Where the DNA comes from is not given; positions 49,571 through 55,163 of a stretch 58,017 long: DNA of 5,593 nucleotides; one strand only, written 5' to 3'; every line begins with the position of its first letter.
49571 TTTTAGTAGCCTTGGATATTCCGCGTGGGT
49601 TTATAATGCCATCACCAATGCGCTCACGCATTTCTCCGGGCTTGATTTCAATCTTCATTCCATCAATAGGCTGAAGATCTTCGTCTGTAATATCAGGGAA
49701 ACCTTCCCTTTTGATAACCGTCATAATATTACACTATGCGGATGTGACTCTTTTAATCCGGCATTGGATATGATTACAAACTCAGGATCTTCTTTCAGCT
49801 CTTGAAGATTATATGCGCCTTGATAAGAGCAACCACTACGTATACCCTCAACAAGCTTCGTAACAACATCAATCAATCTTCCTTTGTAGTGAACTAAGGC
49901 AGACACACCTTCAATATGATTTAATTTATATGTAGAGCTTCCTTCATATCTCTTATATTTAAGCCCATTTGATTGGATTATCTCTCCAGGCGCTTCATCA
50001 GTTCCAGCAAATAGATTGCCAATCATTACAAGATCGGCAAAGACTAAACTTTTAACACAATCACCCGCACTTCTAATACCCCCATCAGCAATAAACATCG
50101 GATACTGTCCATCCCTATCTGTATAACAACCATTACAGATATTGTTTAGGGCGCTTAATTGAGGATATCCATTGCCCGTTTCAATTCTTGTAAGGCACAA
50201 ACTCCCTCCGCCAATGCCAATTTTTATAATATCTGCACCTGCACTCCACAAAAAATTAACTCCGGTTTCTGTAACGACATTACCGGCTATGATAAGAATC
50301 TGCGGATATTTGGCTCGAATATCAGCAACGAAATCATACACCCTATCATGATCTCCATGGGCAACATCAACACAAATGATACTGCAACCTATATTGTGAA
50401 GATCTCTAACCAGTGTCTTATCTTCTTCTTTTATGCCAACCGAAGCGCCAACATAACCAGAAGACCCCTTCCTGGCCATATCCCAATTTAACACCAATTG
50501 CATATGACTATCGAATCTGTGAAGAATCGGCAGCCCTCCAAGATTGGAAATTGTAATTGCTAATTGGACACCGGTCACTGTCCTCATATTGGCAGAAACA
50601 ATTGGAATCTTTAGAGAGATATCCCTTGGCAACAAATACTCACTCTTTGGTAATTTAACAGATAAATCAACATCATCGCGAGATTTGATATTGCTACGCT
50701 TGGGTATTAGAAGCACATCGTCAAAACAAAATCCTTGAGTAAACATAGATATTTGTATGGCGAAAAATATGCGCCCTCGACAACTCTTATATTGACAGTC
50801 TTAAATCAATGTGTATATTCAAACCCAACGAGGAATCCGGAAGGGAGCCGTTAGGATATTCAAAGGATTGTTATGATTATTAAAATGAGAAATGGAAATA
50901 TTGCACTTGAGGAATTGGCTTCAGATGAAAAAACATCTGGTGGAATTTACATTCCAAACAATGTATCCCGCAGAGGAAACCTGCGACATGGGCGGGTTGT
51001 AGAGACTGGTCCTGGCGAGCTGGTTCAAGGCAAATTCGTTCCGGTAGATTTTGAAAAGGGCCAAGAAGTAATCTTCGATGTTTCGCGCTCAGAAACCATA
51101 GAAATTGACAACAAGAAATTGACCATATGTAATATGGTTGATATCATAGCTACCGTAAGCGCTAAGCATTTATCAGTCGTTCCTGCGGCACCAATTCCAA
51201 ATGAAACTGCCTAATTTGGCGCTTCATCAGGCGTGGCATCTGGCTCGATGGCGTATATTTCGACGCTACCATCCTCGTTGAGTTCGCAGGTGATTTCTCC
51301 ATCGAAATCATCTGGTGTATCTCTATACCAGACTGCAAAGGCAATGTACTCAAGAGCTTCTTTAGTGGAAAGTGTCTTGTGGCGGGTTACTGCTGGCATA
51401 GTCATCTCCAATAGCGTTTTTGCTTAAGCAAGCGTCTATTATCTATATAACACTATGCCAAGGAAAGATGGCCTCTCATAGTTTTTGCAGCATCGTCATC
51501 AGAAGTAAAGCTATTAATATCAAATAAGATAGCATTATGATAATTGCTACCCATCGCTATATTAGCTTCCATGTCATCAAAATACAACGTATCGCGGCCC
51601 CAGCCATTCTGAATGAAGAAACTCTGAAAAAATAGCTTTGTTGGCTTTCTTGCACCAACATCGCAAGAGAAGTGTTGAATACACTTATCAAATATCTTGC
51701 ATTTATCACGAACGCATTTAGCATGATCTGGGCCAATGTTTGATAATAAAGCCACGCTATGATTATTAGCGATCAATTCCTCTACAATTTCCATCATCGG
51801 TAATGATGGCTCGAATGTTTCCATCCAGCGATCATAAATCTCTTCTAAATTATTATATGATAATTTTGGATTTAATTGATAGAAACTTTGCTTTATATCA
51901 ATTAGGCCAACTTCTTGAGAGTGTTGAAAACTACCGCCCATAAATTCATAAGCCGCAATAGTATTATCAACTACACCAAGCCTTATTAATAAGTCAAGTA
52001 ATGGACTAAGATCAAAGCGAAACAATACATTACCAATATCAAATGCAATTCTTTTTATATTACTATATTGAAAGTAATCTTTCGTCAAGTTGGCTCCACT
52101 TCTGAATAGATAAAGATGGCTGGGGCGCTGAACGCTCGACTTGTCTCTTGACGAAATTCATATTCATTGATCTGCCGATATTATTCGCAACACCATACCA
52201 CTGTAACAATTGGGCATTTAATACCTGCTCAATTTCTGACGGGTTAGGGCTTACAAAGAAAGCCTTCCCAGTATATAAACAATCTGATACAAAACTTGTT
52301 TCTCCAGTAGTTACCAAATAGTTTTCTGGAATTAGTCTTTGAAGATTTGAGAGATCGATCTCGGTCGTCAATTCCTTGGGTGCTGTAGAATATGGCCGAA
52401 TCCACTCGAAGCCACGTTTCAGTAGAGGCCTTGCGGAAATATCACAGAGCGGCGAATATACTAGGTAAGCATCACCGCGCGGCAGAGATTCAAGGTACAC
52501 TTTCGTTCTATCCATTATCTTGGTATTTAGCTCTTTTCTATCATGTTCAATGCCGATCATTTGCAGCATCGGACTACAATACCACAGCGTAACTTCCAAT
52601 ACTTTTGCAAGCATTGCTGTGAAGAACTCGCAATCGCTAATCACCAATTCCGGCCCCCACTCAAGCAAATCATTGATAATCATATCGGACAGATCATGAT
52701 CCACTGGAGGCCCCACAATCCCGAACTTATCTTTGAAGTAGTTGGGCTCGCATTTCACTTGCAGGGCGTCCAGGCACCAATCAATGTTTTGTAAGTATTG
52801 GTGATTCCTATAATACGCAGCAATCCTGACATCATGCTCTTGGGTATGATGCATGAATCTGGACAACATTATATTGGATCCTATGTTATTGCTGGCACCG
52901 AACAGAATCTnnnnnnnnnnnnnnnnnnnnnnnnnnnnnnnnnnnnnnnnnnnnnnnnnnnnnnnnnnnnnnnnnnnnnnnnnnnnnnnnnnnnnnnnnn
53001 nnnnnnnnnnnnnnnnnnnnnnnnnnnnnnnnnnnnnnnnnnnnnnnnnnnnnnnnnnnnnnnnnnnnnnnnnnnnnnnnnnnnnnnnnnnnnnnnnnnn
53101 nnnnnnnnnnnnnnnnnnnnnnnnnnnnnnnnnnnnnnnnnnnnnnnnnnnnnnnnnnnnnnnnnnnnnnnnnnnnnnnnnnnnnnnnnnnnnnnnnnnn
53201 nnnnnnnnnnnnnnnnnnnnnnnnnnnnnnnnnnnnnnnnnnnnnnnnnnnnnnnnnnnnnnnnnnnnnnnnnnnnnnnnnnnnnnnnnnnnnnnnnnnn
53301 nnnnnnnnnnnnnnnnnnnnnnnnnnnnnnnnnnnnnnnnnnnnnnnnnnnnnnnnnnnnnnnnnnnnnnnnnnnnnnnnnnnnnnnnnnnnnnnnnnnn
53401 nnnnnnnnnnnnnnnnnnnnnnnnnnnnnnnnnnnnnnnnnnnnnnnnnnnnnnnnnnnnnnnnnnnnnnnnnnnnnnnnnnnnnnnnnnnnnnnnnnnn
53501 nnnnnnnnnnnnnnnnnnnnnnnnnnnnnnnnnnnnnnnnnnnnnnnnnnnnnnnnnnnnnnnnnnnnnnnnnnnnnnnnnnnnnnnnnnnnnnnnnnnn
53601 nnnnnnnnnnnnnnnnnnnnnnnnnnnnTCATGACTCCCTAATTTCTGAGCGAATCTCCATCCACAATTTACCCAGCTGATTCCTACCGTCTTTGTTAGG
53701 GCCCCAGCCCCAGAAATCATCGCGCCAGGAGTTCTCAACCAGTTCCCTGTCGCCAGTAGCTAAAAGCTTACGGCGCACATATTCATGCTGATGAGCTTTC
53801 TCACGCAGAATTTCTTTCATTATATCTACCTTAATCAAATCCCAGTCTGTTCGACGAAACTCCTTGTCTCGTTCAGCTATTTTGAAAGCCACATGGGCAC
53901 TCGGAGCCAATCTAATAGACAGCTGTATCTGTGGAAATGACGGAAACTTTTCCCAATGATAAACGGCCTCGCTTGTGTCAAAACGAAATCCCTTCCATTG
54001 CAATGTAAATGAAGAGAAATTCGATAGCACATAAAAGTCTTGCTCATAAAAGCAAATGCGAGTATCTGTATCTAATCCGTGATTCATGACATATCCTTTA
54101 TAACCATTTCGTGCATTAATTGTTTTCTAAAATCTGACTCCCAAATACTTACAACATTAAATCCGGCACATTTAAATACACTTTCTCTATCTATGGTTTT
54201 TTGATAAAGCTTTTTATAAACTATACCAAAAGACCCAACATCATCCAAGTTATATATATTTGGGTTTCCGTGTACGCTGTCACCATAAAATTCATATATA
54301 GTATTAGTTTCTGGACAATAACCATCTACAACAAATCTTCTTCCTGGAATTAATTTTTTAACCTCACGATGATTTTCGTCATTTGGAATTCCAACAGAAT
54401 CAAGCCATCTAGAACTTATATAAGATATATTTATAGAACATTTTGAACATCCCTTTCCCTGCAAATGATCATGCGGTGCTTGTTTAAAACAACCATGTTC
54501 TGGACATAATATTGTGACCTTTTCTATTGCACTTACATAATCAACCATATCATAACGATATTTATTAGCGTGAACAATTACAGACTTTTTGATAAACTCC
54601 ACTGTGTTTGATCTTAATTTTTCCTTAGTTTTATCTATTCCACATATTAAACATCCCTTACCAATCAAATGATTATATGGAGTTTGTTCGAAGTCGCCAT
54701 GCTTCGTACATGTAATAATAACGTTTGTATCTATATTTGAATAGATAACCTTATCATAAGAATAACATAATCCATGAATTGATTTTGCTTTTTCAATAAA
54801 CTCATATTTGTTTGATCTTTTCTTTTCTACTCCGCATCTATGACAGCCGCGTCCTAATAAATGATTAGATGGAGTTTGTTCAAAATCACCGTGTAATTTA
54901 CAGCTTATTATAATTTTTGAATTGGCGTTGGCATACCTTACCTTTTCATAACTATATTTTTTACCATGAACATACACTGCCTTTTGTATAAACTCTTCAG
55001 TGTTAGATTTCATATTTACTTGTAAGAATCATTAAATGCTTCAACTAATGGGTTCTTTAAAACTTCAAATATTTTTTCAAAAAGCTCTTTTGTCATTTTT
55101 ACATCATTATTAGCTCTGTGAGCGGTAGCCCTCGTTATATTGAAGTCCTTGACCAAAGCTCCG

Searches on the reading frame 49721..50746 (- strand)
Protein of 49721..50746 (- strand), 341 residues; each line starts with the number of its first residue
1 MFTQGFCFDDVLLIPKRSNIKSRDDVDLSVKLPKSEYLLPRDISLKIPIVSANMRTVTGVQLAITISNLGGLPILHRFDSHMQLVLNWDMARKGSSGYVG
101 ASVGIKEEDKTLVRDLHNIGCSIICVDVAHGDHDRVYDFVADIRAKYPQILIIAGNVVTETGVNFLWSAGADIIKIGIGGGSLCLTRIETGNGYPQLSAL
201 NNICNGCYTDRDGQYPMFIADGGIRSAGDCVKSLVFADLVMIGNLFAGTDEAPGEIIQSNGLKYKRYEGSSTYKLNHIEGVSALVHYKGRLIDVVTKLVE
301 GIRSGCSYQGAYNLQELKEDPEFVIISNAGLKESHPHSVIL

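Call 55: search_protein_families(library=phrogs, proteins=[window:49721-50746:-], max_evalue=0.001)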
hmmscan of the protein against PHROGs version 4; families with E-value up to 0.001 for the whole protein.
window:49721-50746:- (341 aa): 1 family
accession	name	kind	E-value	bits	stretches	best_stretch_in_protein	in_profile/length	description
phrog_9582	-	other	1.1e-92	311.8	1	5-339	9-348/353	dehydrogenase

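Call 56: search_dna_similar(query=window:49721-50746:-, collection=phages, mode=protein, max_rows=12)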
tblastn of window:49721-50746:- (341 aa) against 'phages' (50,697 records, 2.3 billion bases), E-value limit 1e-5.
Records with a match: 78; places in all: 80; records where one place covers at least 80% of the query: 34.
Best place of each record, by identity: <60% 78.
By first word of the organism name: Prevotella 15; Listeria 11; Staphylococcus 7; uncultured 7; Thermus 7; Bacteroides 6; Bacteriophage 4; Enterococcus 4; Bacillus 2; Xanthomonas 2; and 7 more.
By host as written in the record: - 18; Prevotella sp. 15; Listeria monocytogenes 11; Staphylococcus aureus 6; Enterococcus faecalis 2; Bacillus megaterium str. ATCC 43725 2; Caulobacter crescentus CB15 2; Thermus thermophilus HB8 2; and 18 more.
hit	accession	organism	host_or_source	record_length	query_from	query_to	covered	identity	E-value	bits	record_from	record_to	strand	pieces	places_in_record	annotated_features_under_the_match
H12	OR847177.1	Listeria phage LM 4-11-1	Listeria monocytogenes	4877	4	339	98%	37.8%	3e-40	218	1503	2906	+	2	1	record has no annotation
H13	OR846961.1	Listeria phage LM 4-11-1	Listeria monocytogenes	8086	4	339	98%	37.8%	3e-40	218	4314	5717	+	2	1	record has no annotation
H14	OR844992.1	Staphylococcus phage SA 1306 Kay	Staphylococcus aureus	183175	4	339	97%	37.4%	1e-40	217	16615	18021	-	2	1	record has no annotation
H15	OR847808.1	Listeria phage LM 4-11-1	Listeria monocytogenes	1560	2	339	99%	36.3%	2e-41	222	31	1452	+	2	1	record has no annotation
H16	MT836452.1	Bacteriophage sp.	human fecal samples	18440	4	341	99%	36.1%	8e-37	205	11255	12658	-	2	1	record has no annotation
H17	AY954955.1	Staphylococcus phage 42E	-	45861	6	329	95%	35.6%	7e-47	175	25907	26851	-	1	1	ORF012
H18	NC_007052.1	Staphylococcus phage 42E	Staphylococcus aureus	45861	6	329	95%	35.6%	7e-47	175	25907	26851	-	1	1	dehydrogenase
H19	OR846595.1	Enterococcus phage Efs 1-1-1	Enterococcus faecalis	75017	6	329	95%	35.4%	3e-46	174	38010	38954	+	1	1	record has no annotation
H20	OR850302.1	Staphylococcus phage SA 1298 Kay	Staphylococcus aureus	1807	6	329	95%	35.3%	3e-47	173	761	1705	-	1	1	record has no annotation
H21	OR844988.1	Staphylococcus phage SA 1306 Kay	Staphylococcus aureus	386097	6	329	95%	35.3%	4e-46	173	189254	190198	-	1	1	record has no annotation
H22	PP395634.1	Microcystis phage Mel-JY01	Microcystis elabens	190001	5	337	98%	34.3%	4e-46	173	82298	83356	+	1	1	GuaB IMP dehydrogenase/GMP reductase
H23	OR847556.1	Listeria phage LM 4-11-1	Listeria monocytogenes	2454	6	329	95%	34.5%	1e-46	173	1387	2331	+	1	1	record has no annotation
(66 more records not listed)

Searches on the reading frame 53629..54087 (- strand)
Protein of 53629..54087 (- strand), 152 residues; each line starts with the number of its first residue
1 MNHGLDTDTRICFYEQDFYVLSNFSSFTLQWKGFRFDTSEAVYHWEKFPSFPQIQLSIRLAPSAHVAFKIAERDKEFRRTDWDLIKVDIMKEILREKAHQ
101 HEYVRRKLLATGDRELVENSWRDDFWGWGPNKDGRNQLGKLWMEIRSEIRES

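Call 70: search_protein_families(library=pfam, proteins=[window:53629-54087:-], max_evalue=0.001)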
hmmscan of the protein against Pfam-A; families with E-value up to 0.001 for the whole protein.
window:53629-54087:- (152 aa): 1 family
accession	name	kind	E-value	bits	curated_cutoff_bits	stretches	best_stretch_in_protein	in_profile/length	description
PF08719.17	NADAR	-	2.1e-28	100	35.1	1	13-150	2-163/163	NADAR domain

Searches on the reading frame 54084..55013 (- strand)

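Call 55: search_protein_families(library=phrogs, proteins=[window:54084-55013:-], max_evalue=0.001)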
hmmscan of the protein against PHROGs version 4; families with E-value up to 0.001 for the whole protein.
window:54084-55013:- (309 aa): 5 families
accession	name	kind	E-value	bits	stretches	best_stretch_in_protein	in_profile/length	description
phrog_681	-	DNA, RNA and nucleotide metabolism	1.7e-39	136.9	1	3-198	238-435/576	endonuclease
phrog_4605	-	unknown function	1.8e-37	129.6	3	8-62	52-107/151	-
phrog_559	-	DNA, RNA and nucleotide metabolism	2.9e-34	119.8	1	2-294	122-399/607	HNH endonuclease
phrog_22677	-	unknown function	0.00024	21.6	1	212-297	246-335/353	-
phrog_5393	-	unknown function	0.00043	21.2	0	126-197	5-68/99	-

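Call 70: search_protein_families(library=pfam, proteins=[window:54084-55013:-], max_evalue=0.001)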
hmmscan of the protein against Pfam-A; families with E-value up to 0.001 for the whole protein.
window:54084-55013:- (309 aa): 0 families

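Call 94: search_protein_families(library=pfam, proteins=[window:54084-55013:-], max_evalue=0.01)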
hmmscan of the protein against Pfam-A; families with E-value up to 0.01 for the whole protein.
window:54084-55013:- (309 aa): 1 family
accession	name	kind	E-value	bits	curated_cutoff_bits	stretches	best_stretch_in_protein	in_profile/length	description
PF14311.12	DUF4379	-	0.0012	19.4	24.5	0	170-193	30-54/56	Probable Treble clef zinc finger domain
